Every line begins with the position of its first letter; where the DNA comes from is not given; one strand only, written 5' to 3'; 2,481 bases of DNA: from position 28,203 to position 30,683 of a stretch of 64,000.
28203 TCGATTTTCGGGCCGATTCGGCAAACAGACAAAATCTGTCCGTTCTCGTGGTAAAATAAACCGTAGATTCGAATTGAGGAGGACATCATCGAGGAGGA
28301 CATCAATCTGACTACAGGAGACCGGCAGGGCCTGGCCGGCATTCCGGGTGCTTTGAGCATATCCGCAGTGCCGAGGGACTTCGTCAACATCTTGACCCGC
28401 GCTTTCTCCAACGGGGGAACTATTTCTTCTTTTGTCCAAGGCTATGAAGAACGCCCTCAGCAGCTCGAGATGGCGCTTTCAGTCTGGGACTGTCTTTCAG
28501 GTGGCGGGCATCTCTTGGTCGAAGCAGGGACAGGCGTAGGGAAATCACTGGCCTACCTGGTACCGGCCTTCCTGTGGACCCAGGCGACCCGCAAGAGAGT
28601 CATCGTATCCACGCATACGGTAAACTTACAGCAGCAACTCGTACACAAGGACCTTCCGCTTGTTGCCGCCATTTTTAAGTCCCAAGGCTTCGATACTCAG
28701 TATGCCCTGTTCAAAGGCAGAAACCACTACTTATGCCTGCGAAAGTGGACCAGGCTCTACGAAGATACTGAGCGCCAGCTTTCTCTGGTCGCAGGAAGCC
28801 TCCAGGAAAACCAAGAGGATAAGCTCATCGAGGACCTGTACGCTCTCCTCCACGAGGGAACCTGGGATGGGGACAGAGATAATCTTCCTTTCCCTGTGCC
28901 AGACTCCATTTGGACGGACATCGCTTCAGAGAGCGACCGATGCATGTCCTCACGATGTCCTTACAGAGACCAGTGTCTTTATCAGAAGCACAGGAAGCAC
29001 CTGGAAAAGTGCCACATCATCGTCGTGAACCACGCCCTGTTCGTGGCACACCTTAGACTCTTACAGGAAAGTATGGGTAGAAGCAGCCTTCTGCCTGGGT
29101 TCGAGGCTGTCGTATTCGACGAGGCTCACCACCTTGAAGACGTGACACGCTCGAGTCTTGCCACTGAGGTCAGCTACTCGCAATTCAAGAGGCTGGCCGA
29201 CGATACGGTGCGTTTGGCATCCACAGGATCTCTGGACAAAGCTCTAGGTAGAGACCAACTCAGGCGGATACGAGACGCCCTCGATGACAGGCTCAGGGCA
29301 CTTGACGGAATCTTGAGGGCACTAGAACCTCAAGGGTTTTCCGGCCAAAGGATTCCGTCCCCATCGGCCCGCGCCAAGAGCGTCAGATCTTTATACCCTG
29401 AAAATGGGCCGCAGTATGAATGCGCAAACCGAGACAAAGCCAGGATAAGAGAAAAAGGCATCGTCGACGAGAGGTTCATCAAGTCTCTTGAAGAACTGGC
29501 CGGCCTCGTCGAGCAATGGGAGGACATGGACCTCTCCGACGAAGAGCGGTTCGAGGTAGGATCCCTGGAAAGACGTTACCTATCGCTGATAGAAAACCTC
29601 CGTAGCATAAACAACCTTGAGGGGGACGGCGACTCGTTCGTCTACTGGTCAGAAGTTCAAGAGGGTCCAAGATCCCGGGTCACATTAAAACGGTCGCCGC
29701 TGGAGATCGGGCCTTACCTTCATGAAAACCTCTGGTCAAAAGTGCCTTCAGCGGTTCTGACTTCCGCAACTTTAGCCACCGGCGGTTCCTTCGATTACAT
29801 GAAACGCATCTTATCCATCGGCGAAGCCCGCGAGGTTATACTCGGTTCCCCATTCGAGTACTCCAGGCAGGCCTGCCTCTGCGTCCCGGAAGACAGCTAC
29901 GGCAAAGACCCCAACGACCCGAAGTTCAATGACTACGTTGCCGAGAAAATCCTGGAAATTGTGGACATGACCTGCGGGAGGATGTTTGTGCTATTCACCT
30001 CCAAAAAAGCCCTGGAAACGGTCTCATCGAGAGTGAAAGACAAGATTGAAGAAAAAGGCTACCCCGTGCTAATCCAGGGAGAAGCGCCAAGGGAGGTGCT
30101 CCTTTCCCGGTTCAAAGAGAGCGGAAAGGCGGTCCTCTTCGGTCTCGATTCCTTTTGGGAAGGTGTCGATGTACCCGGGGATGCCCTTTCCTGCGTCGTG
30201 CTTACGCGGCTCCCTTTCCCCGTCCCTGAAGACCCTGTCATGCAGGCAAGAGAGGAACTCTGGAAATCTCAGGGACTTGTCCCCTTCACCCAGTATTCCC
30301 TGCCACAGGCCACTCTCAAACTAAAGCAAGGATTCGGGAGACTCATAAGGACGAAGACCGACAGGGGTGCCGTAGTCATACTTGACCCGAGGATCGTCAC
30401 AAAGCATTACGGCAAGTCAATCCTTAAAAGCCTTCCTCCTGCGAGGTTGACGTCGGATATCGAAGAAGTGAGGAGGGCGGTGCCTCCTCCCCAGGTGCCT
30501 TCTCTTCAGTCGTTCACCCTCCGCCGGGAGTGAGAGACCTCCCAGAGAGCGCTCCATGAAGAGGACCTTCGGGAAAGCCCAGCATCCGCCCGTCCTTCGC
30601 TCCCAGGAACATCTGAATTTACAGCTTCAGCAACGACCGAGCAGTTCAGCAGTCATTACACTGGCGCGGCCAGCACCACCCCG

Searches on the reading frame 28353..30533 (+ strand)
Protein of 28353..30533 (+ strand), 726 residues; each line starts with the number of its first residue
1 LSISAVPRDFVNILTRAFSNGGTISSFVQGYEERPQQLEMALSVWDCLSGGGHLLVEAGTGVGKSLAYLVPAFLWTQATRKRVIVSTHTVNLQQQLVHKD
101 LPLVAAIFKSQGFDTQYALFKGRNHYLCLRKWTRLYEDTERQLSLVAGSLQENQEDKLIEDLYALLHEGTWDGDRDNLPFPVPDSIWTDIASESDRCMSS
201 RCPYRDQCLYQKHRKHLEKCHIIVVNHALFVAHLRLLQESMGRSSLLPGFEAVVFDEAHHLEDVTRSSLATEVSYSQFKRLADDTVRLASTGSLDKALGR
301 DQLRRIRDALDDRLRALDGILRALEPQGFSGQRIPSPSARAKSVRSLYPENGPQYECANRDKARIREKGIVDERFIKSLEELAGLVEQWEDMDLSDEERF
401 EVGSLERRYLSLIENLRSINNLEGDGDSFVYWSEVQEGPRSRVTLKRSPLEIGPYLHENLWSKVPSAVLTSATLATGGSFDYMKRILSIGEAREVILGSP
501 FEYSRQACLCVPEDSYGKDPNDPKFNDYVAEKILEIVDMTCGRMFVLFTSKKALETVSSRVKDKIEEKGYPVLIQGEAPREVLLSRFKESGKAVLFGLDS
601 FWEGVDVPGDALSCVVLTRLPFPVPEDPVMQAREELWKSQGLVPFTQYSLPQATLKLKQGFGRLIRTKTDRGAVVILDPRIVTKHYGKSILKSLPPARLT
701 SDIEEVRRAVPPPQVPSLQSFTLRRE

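Call 89: search_protein_families(library=pfam, proteins=[window:28353-30533:+], max_evalue=0.00001)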
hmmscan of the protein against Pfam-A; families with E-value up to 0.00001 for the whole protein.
window:28353-30533:+ (726 aa): 3 families
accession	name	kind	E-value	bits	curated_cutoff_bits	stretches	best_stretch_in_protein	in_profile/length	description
PF13307.12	Helicase_C_2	-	2.6e-50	171.2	25.3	1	533-696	1-169/170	Helicase C-terminal domain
PF00270.35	DEAD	-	7.2e-13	49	26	1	44-98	7-63/167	DEAD/DEAH box helicase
PF04851.21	ResIII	-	7.5e-06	26.4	22.5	0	32-98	3-71/164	Type III restriction enzyme, res subunit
